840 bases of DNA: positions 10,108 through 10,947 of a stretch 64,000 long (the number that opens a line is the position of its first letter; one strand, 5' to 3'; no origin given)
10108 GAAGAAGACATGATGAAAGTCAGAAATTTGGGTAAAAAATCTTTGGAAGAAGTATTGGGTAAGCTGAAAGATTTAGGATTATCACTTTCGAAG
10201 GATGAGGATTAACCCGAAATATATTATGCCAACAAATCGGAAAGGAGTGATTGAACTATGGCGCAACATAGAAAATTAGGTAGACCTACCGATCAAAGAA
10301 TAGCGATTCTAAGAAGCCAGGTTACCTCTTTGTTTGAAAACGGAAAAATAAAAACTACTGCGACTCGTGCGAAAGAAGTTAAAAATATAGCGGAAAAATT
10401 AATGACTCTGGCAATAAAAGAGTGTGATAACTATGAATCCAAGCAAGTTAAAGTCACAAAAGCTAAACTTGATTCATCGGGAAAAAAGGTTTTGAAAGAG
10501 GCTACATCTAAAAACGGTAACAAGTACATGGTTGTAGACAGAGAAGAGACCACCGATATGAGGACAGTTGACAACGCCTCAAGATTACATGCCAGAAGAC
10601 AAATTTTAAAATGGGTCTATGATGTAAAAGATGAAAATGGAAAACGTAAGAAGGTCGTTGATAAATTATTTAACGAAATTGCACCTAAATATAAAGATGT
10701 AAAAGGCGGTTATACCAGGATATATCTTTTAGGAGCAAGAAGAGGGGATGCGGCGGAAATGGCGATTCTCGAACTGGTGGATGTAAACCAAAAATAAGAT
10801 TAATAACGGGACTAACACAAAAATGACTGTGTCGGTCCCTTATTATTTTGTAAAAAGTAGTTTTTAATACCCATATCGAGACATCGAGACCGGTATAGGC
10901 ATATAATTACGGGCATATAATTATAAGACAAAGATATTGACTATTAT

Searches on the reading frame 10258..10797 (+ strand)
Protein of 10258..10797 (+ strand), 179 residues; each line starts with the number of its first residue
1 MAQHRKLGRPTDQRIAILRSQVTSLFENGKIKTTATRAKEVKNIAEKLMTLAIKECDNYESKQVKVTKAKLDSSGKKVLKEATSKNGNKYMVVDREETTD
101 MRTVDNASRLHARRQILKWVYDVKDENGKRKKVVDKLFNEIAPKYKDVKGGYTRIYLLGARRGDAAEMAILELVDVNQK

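Call 36: find_encoding_contigs(protein=window:10258-10797:+, flank=3000, max_places=10)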
Protein window:10258-10797:+ (179 aa): 7 contigs read that carry it; 7 places shown.
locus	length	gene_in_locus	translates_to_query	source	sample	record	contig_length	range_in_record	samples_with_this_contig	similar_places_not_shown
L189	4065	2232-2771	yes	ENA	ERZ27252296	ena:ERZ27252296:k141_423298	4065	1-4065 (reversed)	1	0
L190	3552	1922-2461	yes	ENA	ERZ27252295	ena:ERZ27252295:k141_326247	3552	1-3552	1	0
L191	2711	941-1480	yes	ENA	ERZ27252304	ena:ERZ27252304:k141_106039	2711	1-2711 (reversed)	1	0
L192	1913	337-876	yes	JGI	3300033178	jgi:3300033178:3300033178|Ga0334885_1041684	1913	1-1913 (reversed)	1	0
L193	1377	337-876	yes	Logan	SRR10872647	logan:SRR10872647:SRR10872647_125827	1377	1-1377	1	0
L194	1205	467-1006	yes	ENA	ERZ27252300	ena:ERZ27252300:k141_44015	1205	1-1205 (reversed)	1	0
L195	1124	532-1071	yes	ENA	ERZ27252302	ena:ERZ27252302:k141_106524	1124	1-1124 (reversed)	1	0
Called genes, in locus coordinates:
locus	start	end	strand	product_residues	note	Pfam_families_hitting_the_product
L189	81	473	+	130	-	PF00411:Ribosomal_S11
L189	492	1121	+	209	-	PF00163:Ribosomal_S4, PF01479:S4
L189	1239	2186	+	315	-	PF01193:RNA_pol_L, PF01000:RNA_pol_A_bac, PF03118:RNA_pol_A_CTD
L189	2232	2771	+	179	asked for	PF01196:Ribosomal_L17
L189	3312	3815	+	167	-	-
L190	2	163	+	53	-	?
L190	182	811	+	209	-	PF00163:Ribosomal_S4, PF01479:S4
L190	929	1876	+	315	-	PF01193:RNA_pol_L, PF01000:RNA_pol_A_bac, PF03118:RNA_pol_A_CTD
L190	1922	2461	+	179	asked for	PF01196:Ribosomal_L17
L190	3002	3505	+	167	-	-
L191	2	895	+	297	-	?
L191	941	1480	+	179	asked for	PF01196:Ribosomal_L17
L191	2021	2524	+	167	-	-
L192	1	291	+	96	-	?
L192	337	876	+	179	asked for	PF01196:Ribosomal_L17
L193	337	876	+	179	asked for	PF01196:Ribosomal_L17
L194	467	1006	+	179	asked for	PF01196:Ribosomal_L17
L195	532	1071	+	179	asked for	PF01196:Ribosomal_L17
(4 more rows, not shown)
